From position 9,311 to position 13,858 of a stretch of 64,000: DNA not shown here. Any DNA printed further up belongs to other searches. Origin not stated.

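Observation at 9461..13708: Single-polypeptide glyoxylate shunt: malate synthase fused to ICL2-type isocitrate lyase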

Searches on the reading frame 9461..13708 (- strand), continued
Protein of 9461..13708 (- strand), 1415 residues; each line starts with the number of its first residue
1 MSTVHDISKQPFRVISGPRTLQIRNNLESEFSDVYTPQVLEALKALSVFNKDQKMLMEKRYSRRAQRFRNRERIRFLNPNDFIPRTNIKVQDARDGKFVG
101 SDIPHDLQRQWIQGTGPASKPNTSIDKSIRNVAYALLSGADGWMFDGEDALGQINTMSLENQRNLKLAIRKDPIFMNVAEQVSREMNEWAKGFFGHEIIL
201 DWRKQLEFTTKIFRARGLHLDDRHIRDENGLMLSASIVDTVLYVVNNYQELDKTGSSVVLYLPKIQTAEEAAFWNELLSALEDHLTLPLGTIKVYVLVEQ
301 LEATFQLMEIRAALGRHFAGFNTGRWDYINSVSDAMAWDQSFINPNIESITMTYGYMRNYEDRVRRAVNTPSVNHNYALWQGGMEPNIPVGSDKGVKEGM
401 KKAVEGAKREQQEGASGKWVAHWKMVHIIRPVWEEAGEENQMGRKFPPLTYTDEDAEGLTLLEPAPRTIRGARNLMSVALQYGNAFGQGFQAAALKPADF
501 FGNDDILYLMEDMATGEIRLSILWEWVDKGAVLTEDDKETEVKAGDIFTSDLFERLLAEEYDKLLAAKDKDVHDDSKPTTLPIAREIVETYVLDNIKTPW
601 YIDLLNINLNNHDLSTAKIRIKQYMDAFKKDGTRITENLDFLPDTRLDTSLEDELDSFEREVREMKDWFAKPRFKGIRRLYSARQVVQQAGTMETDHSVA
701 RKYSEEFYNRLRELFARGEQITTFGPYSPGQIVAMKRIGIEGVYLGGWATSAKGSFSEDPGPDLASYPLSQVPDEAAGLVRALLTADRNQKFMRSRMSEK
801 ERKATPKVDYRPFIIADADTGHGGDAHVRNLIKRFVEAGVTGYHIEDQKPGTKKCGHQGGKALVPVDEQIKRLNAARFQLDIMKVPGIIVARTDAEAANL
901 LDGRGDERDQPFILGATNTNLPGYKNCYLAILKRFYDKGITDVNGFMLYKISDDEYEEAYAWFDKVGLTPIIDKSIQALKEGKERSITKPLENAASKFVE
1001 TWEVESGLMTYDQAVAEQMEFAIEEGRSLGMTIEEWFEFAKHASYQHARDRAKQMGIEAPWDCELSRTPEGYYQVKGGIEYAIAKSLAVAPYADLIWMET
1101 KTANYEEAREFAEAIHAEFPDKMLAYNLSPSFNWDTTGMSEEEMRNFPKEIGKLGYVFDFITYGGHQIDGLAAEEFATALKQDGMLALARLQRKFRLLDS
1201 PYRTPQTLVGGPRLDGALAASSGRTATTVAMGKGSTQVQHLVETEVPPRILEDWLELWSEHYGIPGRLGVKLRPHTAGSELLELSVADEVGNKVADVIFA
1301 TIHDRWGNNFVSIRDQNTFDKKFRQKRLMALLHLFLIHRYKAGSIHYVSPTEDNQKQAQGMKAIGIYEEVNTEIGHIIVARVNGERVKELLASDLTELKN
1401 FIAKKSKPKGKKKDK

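Call 72: predict_structure(alignment_id=A2)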
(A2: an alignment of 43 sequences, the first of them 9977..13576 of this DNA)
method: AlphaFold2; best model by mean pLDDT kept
length: 1200 residues; sequences in the alignment: 43
mean_pLDDT: 74.5   pTM: 0.51
mean pLDDT of the five models: 74.5, 72.6, 72.4, 61.9, 59.5
residues with pLDDT >= 90: 231; 70-90: 592; 50-70: 204; < 50: 173
segments of 3 or more residues with pLDDT < 50: 68-73, 98-104, 340-343, 377-380, 393-395, 448-458, 463-468, 598-608, 704-726, 806-817, 853-867, 1025-1031, 1120-1126, 1152-1200
pLDDT, mean of each block of 10 residues (from residue 1): 83 83 85 94 94 90 62 55 74 59 50 61 81 88 71 77 76 72 71 82 84 81 91 94 92 86 95 86 78 86 66 76 86 72 54 64 60 50 54 50 78 81 86 82 62 47 49 82 92 90 95 93 74 89 94 79 82 89 78 55 42 82 89 86 74 85 93 87 73 83 49 35 53 84 87 83 89 67 81 90 55 45 81 92 86 45 47 84 89 85 78 90 89 81 80 86 85 88 86 81 82 82 56 70 89 76 88 92 65 69 88 75 51 71 65 39 31 33 28 32
secondary structure, 60 per line:
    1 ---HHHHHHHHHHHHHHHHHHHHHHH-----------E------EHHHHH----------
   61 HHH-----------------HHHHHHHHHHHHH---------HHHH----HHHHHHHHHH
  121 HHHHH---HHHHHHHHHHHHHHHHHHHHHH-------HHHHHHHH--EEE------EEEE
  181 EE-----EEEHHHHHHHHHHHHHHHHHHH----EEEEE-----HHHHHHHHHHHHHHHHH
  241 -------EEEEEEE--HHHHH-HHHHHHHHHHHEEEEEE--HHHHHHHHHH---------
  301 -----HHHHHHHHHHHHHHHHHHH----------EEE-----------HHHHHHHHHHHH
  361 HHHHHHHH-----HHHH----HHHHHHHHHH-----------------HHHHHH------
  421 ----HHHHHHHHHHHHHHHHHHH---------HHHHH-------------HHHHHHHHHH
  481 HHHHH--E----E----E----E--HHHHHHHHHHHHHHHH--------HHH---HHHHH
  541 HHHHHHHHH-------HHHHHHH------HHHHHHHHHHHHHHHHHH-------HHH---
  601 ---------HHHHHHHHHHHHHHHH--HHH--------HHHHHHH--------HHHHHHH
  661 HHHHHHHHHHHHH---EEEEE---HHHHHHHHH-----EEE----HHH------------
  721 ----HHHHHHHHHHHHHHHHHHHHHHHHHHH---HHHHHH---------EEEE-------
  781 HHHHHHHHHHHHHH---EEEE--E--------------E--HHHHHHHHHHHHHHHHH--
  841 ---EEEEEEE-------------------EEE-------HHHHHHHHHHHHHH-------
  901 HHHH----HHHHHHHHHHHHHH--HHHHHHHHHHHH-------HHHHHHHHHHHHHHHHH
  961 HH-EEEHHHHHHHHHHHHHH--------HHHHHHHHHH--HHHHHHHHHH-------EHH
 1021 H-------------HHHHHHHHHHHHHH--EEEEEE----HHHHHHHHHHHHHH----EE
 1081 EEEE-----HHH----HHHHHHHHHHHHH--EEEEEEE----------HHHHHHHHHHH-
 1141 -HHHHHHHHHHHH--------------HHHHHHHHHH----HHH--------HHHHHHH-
elements in order (helices of 4 or more, strands of 3 or more residues): H4-26 H46-50 H81-93 H103-106 H111-125 H129-150 H158-165 E168-170 E177-182 E188-190 H191-209 E214-218 H224-240 E248-254 H257-261 H263-273 E274-279 H282-291 H306-324 E335-337 H349-368 H374-377 H382-391 H409-414 H425-443 H453-457 H471-485 H506-521 H536-549 H557-563 H570-587 H610-625 H639-645 H654-673 E677-681 H685-693 E699-701 H725-751 H755-760 E770-773 H781-794 E798-801 H822-838 E844-850 E870-872 H880-893 H901-904 H909-922 H925-936 H944-962 E964-966 H967-980 H989-998 H1001-1010 H1035-1048 E1051-1056 H1061-1074 E1079-1084 H1097-1109 E1112-1118 H1129-1139 H1142-1153 H1168-1177 H1193-1199

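Call 74: fold_search(model_id=the predicted structure, library=pdb)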
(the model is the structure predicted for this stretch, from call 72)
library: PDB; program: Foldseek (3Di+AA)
matches with E <= 10: 1204; with E <= 0.001: 229
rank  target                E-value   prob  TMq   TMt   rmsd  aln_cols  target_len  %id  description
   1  9obo_C                8.1e-54  1.00  0.29  0.46  25.0       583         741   68  Crystal structure of Mycobacterium tuberculosis isocitrate lyase 2 fixed in the apo form with disulfide bonds (released 2026-03-18)
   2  6edw_D                1.2e-53  1.00  0.29  0.46  24.8       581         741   68  Crystal structure of Mycobacterium tuberculosis ICL2 in the apo form (released 2019-08-14)
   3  9obo_D                3.3e-53  1.00  0.29  0.45  26.0       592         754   68  Crystal structure of Mycobacterium tuberculosis isocitrate lyase 2 fixed in the apo form with disulfide bonds (released 2026-03-18)
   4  9obo_B                4.4e-53  1.00  0.29  0.45  26.5       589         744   68  Crystal structure of Mycobacterium tuberculosis isocitrate lyase 2 fixed in the apo form with disulfide bonds (released 2026-03-18)
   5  9obo_A                4.6e-53  1.00  0.29  0.46  24.7       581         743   68  Crystal structure of Mycobacterium tuberculosis isocitrate lyase 2 fixed in the apo form with disulfide bonds (released 2026-03-18)
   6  6edw_B                5.0e-53  1.00  0.29  0.45  24.8       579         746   68  Crystal structure of Mycobacterium tuberculosis ICL2 in the apo form (released 2019-08-14)
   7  6edw_C                9.7e-53  1.00  0.29  0.47  27.1       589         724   67  Crystal structure of Mycobacterium tuberculosis ICL2 in the apo form (released 2019-08-14)
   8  6ee1_D                4.8e-52  1.00  0.29  0.46  23.3       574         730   67  Crystal structure of Mycobacterium tuberculosis ICL2 in complex with acetyl-CoA (released 2019-08-14)
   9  6edw_A                5.1e-52  1.00  0.29  0.45  25.4       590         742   67  Crystal structure of Mycobacterium tuberculosis ICL2 in the apo form (released 2019-08-14)
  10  6ee1_B                1.1e-51  1.00  0.29  0.46  23.4       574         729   67  Crystal structure of Mycobacterium tuberculosis ICL2 in complex with acetyl-CoA (released 2019-08-14)
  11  6edz_A                1.5e-51  1.00  0.29  0.46  24.1       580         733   67  Crystal structure of Mycobacterium tuberculosis ICL2 in complex with acetyl-CoA, form I (released 2019-08-14)
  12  6edz_B                3.0e-51  1.00  0.29  0.46  24.1       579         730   66  Crystal structure of Mycobacterium tuberculosis ICL2 in complex with acetyl-CoA, form I (released 2019-08-14)
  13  6ee1_A                7.8e-51  1.00  0.28  0.46  23.2       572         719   67  Crystal structure of Mycobacterium tuberculosis ICL2 in complex with acetyl-CoA (released 2019-08-14)
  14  6ee1_C                9.3e-51  1.00  0.28  0.46  23.1       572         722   67  Crystal structure of Mycobacterium tuberculosis ICL2 in complex with acetyl-CoA (released 2019-08-14)
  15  6edz_D                1.8e-50  1.00  0.29  0.46  24.3       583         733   66  Crystal structure of Mycobacterium tuberculosis ICL2 in complex with acetyl-CoA, form I (released 2019-08-14)
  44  3cv2_B                1.1e-18  1.00  0.34  0.73   5.3       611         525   21  Atomic Resolution Structures of Escherichia coli and Bacillis anthracis Malate Synthase A: Comparison with Isoform G a (released 2008-11-11)
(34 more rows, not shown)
